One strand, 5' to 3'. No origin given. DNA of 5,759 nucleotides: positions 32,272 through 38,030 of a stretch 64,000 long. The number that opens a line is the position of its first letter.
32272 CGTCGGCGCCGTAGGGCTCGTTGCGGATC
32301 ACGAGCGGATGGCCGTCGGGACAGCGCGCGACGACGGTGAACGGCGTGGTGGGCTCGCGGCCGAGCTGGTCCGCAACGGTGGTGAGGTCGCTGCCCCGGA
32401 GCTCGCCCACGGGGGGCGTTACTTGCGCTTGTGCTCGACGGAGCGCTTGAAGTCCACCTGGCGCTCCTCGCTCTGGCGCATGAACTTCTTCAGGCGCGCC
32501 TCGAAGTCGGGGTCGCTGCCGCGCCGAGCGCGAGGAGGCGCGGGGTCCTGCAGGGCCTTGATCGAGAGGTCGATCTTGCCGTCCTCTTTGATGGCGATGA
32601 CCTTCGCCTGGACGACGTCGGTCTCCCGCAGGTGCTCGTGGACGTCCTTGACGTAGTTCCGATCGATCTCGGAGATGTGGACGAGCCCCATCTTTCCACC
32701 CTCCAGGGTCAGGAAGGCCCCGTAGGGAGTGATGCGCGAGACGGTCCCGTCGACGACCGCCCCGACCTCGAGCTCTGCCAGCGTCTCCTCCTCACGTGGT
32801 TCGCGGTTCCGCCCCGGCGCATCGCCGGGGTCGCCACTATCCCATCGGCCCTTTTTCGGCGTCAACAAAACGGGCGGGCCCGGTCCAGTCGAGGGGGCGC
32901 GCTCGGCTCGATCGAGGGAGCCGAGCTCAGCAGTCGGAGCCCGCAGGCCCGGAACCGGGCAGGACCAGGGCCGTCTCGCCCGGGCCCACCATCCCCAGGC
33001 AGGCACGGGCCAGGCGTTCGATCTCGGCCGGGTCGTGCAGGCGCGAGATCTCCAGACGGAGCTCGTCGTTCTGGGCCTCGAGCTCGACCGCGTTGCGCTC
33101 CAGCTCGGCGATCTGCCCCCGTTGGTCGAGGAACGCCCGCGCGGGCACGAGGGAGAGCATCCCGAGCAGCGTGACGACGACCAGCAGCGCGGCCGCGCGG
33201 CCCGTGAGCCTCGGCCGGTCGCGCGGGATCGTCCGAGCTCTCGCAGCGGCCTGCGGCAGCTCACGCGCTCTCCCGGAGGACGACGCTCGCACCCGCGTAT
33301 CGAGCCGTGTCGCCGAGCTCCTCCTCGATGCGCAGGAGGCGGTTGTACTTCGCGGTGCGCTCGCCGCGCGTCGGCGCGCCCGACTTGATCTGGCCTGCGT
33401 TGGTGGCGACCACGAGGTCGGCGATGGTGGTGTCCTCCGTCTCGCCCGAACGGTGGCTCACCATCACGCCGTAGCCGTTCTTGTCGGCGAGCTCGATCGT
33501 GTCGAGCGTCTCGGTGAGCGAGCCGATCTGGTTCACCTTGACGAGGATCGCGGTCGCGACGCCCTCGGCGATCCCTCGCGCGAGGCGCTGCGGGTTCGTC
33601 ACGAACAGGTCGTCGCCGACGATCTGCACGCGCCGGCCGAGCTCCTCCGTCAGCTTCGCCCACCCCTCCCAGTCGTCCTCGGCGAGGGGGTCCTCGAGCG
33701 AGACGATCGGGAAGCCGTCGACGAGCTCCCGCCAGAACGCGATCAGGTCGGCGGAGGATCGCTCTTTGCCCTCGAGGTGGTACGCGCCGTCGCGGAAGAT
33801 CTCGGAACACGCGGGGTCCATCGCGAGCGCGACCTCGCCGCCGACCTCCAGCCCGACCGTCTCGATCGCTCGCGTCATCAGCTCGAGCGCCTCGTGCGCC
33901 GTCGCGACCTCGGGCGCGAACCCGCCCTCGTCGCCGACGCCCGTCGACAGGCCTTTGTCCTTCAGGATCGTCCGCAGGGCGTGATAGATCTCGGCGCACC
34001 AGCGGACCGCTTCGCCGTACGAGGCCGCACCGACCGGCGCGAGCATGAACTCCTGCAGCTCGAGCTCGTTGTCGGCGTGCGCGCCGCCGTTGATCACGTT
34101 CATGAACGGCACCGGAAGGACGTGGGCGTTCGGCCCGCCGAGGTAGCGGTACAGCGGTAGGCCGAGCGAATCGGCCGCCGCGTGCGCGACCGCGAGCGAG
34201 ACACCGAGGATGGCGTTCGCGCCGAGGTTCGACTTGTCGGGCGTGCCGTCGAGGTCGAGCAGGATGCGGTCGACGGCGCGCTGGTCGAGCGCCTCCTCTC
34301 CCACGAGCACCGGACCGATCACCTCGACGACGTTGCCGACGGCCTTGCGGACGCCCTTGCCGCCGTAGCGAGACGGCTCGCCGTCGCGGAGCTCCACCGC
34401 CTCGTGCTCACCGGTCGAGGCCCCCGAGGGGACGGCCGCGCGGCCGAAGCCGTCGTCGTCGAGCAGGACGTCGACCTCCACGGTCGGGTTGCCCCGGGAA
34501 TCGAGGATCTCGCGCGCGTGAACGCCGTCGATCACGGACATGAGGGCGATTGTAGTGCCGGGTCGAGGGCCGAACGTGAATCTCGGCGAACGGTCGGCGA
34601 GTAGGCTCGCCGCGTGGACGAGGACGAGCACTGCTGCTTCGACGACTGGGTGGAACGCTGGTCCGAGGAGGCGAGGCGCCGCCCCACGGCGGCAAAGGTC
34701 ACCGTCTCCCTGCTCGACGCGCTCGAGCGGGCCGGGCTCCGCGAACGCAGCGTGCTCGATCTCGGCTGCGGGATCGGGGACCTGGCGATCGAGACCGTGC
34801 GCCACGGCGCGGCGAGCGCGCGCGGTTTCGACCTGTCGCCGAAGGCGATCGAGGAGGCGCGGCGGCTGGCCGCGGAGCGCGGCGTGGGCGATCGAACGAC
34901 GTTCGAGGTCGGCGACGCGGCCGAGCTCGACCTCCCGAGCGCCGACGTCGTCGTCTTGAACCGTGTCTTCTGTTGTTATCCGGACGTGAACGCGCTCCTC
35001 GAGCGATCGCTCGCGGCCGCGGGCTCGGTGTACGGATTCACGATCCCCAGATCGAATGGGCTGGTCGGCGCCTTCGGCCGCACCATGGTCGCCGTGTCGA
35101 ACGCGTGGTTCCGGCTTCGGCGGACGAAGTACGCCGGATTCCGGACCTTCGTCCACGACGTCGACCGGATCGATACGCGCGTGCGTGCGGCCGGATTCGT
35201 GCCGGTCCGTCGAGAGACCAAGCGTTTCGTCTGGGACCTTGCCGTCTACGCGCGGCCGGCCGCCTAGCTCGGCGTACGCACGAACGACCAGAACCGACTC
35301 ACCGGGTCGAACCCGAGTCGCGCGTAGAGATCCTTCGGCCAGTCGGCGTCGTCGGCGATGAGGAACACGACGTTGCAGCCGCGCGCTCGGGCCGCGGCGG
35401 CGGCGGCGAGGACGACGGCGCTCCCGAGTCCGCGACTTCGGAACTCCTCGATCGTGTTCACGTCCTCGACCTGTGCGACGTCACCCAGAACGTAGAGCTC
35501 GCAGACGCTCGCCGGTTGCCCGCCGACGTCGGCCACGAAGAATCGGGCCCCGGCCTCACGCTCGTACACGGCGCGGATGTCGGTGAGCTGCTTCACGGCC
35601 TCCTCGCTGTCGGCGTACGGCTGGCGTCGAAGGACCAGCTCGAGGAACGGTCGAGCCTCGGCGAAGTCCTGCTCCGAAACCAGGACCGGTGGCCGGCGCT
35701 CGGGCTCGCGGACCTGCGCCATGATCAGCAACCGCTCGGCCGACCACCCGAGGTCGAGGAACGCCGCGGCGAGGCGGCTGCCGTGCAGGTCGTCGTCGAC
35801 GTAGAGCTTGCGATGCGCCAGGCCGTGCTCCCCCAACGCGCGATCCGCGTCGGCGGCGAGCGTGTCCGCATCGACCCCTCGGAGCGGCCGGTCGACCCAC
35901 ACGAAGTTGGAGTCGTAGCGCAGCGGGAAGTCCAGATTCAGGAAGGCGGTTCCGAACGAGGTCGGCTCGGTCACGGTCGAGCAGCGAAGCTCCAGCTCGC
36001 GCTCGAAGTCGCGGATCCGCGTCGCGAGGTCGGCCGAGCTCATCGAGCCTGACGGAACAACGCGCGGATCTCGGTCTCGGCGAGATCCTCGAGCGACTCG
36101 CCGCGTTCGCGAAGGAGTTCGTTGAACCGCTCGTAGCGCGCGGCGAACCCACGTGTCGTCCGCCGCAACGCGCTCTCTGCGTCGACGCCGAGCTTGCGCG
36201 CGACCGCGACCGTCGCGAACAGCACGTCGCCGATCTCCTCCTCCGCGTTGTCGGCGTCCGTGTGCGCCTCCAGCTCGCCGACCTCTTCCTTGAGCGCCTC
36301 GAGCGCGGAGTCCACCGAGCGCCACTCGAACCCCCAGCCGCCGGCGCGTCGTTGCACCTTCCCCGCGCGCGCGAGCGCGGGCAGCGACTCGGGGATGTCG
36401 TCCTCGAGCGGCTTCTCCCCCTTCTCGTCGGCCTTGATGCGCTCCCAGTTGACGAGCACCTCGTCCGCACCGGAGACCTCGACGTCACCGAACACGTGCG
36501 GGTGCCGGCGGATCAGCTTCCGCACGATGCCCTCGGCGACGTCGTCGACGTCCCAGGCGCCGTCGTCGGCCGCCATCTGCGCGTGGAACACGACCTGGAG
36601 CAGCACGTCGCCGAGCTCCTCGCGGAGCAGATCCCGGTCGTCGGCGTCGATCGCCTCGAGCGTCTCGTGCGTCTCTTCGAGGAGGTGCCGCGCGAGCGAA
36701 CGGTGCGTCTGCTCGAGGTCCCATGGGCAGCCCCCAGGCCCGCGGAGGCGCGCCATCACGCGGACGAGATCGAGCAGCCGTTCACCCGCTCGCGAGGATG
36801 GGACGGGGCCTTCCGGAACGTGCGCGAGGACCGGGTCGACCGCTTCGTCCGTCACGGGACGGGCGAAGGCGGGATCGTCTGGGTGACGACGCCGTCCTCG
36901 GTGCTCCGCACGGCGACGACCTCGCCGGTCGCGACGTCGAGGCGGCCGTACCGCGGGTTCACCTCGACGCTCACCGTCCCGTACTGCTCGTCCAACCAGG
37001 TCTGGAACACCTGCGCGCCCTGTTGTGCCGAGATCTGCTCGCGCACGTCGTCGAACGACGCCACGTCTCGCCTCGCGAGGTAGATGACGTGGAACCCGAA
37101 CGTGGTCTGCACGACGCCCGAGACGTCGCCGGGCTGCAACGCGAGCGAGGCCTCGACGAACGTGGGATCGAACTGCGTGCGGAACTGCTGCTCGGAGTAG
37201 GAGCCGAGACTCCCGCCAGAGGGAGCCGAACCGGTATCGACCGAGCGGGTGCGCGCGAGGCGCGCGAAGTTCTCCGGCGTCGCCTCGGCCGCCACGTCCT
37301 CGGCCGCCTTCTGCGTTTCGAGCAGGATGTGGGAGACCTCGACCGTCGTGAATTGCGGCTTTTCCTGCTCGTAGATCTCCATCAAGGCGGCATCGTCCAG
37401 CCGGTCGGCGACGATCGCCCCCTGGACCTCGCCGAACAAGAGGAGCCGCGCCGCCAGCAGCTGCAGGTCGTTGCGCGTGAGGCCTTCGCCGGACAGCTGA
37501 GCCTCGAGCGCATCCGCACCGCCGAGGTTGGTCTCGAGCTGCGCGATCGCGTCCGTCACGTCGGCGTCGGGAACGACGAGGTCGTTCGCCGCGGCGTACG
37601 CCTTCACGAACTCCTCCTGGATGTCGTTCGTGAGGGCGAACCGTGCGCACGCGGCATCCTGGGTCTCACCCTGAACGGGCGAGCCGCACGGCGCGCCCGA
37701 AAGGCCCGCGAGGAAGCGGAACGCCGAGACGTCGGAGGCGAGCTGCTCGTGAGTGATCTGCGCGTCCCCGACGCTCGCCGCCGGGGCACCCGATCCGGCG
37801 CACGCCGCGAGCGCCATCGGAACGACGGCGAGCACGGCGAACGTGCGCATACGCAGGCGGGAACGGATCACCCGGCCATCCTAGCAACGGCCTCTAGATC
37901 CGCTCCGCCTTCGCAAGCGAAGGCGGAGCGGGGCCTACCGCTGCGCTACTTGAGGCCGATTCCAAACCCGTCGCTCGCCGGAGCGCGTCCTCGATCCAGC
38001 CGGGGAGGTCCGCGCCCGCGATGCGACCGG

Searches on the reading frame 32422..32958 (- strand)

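Call 82: search_protein_families(library=pfam, proteins=[window:32422-32958:-], max_evalue=0.00001)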
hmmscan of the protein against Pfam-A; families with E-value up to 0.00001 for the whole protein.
window:32422-32958:- (179 aa): 1 family
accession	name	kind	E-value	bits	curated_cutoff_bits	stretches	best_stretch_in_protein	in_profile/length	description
PF00575.29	S1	-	9.3e-17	61.6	22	1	63-134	2-74/74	S1 RNA binding domain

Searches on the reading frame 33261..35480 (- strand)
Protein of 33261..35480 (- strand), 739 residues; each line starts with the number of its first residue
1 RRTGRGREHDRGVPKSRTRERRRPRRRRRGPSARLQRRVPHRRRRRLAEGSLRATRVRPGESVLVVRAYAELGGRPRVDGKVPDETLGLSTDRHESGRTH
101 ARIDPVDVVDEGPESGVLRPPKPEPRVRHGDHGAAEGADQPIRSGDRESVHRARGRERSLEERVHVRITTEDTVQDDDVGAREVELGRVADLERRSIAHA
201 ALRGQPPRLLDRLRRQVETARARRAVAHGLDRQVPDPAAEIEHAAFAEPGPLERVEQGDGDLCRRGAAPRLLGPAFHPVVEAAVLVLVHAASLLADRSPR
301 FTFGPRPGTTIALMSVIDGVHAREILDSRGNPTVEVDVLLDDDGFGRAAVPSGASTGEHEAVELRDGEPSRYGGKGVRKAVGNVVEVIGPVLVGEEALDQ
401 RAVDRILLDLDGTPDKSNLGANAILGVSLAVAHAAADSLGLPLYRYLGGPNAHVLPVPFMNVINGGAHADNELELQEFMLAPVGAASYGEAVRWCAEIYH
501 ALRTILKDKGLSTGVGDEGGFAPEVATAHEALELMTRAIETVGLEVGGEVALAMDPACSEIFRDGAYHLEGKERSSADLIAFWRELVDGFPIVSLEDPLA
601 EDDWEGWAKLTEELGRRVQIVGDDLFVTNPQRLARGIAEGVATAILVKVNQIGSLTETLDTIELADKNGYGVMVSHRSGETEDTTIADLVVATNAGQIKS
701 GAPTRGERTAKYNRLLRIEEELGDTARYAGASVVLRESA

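Call 58: search_protein_families(library=pfam, proteins=[window:33261-35480:-], max_evalue=0.00001)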
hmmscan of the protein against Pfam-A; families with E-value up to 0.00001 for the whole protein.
window:33261-35480:- (739 aa): 3 families
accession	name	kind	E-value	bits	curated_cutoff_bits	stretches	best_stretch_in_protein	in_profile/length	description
PF00113.28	Enolase_C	-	6.2e-121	403.7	21.5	1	453-733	2-292/296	Enolase, C-terminal TIM barrel domain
PF03952.21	Enolase_N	-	6.7e-59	198.2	35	1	317-447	1-131/131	Enolase, N-terminal domain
PF13378.12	MR_MLE_C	-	4.6e-10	40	29.4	1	531-677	26-155/219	Enolase C-terminal domain-like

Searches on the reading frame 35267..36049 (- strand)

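Call 82: search_protein_families(library=pfam, proteins=[window:35267-36049:-], max_evalue=0.00001)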
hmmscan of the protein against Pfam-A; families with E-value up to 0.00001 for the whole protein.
window:35267-36049:- (261 aa): 3 families
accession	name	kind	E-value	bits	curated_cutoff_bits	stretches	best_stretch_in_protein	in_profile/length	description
PF00583.31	Acetyltransf_1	-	9.3e-12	45.7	20.7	1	143-247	12-116/116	Acetyltransferase (GNAT) family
PF13508.13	Acetyltransf_7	-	4e-10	40.4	27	1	167-248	2-83/84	Acetyltransferase (GNAT) domain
PF08445.16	FR47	-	4.2e-06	27.1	22.1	1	191-249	21-79/86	FR47-like protein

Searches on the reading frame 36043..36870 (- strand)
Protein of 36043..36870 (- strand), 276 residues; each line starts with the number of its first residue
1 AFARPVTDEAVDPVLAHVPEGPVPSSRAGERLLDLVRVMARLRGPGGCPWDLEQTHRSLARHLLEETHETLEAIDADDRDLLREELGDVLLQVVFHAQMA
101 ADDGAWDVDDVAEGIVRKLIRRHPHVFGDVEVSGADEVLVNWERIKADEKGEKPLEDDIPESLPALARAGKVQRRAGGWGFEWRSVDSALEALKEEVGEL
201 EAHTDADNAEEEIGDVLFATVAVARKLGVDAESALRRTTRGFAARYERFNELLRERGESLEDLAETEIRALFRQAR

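Call 82: search_protein_families(library=pfam, proteins=[window:36043-36870:-], max_evalue=0.00001)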
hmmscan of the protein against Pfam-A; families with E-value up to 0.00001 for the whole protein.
window:36043-36870:- (276 aa): 2 families
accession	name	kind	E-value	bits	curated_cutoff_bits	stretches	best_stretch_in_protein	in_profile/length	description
PF03819.22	MazG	-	1.3e-36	125.1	22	2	54-127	1-74/74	MazG nucleotide pyrophosphohydrolase domain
PF01503.22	PRA-PH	-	9.6e-07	29.6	21.3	0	188-236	29-80/86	Phosphoribosyl-ATP pyrophosphohydrolase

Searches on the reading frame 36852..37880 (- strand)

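Call 60: search_protein_families(library=pfam, proteins=[window:36852-37880:-], max_evalue=0.00001)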
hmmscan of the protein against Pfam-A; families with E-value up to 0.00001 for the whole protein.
window:36852-37880:- (342 aa): 3 families
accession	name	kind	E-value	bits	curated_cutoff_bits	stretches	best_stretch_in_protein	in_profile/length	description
PF13616.12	Rotamase_3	-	8.6e-16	59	22.5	1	167-268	4-112/116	PPIC-type PPIASE domain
PF00639.27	Rotamase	-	1.7e-13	51.8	21.7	1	191-268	20-95/97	PPIC-type PPIASE domain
PF13145.12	Rotamase_2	-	4.2e-10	40.9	27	1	162-281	2-121/121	PPIC-type PPIASE domain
